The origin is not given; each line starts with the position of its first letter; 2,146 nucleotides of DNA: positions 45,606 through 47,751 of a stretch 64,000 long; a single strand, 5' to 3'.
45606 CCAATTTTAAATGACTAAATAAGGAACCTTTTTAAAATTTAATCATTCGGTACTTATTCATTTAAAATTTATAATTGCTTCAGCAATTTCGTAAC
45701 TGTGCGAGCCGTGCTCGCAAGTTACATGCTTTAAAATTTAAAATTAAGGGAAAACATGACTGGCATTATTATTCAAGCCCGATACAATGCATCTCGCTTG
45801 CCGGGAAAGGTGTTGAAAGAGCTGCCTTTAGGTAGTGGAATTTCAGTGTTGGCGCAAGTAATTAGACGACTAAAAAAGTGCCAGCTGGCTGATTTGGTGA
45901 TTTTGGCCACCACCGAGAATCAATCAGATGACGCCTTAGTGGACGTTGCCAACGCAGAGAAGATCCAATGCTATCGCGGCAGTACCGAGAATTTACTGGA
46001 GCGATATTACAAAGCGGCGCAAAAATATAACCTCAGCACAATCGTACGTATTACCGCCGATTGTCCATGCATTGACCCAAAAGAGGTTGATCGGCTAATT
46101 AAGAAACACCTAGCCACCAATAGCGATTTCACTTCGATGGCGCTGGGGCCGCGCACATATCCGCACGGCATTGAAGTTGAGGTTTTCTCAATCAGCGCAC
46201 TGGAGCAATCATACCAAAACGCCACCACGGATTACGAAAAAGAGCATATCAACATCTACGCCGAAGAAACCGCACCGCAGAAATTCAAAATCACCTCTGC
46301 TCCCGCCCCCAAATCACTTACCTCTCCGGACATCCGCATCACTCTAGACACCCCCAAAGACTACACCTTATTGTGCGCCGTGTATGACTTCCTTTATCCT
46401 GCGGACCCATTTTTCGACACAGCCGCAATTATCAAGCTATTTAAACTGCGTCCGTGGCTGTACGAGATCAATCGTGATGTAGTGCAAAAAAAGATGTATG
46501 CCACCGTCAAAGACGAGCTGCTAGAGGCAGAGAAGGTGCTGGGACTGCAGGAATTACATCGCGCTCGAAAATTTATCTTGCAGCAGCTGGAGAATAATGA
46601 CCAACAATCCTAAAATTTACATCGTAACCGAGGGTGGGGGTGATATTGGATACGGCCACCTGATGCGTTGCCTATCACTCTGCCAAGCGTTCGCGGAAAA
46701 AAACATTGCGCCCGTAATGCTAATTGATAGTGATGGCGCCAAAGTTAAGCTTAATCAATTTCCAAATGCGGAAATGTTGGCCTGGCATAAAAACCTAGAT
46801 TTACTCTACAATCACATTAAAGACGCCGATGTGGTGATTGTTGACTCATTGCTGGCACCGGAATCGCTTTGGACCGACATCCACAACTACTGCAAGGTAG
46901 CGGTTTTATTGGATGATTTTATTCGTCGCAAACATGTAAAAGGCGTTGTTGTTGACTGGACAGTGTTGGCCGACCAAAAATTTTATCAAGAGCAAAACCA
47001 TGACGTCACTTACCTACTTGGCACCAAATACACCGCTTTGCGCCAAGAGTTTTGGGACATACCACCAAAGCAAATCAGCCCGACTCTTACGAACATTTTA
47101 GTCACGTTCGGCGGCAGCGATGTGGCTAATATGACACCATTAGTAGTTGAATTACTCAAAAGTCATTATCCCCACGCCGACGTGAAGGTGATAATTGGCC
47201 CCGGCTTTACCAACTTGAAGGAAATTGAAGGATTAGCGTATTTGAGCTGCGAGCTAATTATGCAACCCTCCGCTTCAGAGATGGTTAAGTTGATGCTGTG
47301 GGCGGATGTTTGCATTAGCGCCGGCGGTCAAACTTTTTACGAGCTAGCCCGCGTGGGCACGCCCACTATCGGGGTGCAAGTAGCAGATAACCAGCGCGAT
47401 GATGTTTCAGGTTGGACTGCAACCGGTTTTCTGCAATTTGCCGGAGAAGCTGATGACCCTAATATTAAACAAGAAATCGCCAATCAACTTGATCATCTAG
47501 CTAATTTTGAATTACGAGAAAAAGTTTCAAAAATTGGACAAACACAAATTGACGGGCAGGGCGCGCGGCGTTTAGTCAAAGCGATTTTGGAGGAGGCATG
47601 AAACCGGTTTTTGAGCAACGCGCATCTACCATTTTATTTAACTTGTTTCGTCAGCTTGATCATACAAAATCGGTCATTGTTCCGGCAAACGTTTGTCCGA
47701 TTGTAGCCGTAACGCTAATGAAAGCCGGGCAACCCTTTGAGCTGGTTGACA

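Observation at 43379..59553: Complete-looking pseudaminic-acid-type nonulosonic acid pathway with extra methyltransferases and paired GT-B transferases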

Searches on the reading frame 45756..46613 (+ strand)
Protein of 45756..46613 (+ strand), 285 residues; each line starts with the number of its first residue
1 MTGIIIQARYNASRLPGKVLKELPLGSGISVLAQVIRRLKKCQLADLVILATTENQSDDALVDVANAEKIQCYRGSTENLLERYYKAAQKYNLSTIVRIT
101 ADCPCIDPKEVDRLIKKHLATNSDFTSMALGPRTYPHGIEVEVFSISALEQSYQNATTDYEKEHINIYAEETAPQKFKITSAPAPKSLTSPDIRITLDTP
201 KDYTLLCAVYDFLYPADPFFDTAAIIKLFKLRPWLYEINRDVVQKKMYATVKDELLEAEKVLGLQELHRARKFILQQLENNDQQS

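Call 3: search_protein_families(library=ncbifam, proteins=[window:45756-46613:+], max_evalue=0.001)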
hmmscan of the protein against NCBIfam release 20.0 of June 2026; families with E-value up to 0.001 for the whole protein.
window:45756-46613:+ (285 aa): 8 families
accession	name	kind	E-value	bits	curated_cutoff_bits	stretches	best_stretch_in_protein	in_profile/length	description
NF003952.0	PRK05450.1-5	subfamily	1.8e-13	50.2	193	1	4-123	5-121/250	3-deoxy-manno-octulosonate cytidylyltransferase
NF009905.0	PRK13368.1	subfamily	3.8e-12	46.1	255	1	4-121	5-117/243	3-deoxy-manno-octulosonate cytidylyltransferase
NF003950.0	PRK05450.1-3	subfamily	4.7e-10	39.2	234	1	4-120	5-119/248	3-deoxy-manno-octulosonate cytidylyltransferase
NF003948.0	PRK05450.1-1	equivalog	3.5e-08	32.9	281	1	4-125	8-127/248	3-deoxy-manno-octulosonate cytidylyltransferase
TIGR00466.1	kdsB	equivalog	9.1e-08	31.8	155.2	1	4-129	5-127/241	3-deoxy-manno-octulosonate cytidylyltransferase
TIGR04321.1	spiroSPASM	subfamily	4.2e-07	29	250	1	24-168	17-163/510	spiro-SPASM protein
NF011058.0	PRK14489.1-3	exception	0.00043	18.9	820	1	17-224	23-219/382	molybdenum cofactor guanylyltransferase MobA, DUF3305 domain-containing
TIGR03552.1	F420_cofC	equivalog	0.00076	19.2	105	0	31-117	32-116/196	2-phospho-L-lactate guanylyltransferase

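Call 4: search_protein_families(library=pfam, proteins=[window:45756-46613:+], max_evalue=0.001)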
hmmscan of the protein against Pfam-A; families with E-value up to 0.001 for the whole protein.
window:45756-46613:+ (285 aa): 2 families
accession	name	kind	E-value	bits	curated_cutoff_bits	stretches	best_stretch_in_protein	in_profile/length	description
PF02348.25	CTP_transf_3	-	1.7e-22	80.7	22.6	1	4-203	2-199/217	Cytidylyltransferase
PF12804.13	NTP_transf_3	-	0.00031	21.4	27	1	23-128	19-121/160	MobA-like NTP transferase domain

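Call 36: search_solved_structures(query=window:45756-46613:+, max_evalue=0.01)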
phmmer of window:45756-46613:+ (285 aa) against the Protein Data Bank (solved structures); distinct sequences matched with E-value up to 0.01: 9.
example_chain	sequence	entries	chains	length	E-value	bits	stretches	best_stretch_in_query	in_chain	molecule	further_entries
6oew_A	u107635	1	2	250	4.4e-36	127.9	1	2-235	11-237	Cytidylyltransferase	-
8ees_A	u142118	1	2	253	1.9e-05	27.5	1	4-129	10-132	3-deoxy-manno-octulosonate cytidylyltransferase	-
1gq9_A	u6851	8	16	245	0.0015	21.2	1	4-116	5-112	3-DEOXY-MANNO-OCTULOSONATE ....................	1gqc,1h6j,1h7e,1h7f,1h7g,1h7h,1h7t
3duv_A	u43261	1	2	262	0.0029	20.3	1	4-129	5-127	3-deoxy-manno-octulosonate cytidylyltransferase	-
1vh1_A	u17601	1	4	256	0.003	20.2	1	4-121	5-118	3-deoxy-manno-octulosonate cytidylyltransferase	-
1vh3_A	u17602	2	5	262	0.003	20.2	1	4-129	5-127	3-deoxy-manno-octulosonate cytidylyltransferase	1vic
3k8d_A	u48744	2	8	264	0.0032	20.1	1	4-121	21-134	3-deoxy-manno-octulosonate cytidylyltransferase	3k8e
3jtj_A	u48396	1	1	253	0.0073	18.9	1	5-130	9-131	3-deoxy-manno-octulosonate cytidylyltransferase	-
3oam_A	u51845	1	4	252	0.0084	18.8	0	4-127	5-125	3-deoxy-manno-octulosonate cytidylyltransferase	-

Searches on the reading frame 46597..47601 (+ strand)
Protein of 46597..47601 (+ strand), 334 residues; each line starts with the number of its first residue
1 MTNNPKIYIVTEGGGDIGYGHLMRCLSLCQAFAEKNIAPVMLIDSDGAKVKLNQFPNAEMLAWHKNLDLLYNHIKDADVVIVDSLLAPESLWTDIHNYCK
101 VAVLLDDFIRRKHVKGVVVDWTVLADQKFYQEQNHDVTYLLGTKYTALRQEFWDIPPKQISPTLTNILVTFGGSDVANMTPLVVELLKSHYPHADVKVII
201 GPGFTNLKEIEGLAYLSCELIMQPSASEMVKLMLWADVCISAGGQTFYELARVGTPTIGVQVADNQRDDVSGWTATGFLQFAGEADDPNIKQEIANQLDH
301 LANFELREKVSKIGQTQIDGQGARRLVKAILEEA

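Call 3: search_protein_families(library=ncbifam, proteins=[window:46597-47601:+], max_evalue=0.001)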
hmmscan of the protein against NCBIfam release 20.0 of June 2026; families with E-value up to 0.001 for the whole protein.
window:46597-47601:+ (334 aa): 2 families
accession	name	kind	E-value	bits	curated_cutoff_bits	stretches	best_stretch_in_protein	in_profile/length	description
TIGR03590.1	PseG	equivalog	1.1e-46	159.8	153.55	1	6-267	2-274/280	UDP-2,4-diacetamido-2,4,6-trideoxy-beta-L-altropyranose hydrolase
TIGR01133.1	murG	equivalog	4.8e-06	25.8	250.25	1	164-329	183-352/353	undecaprenyldiphospho-muramoylpentapeptide beta-N-acetylglucosaminyltransferase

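Call 4: search_protein_families(library=pfam, proteins=[window:46597-47601:+], max_evalue=0.001)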
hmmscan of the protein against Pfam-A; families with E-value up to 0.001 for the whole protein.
window:46597-47601:+ (334 aa): 1 family
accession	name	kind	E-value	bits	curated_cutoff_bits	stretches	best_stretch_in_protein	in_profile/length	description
PF04101.22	Glyco_tran_28_C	-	1.5e-05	25.5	22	1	169-263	3-100/166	Glycosyltransferase family 28 C-terminal domain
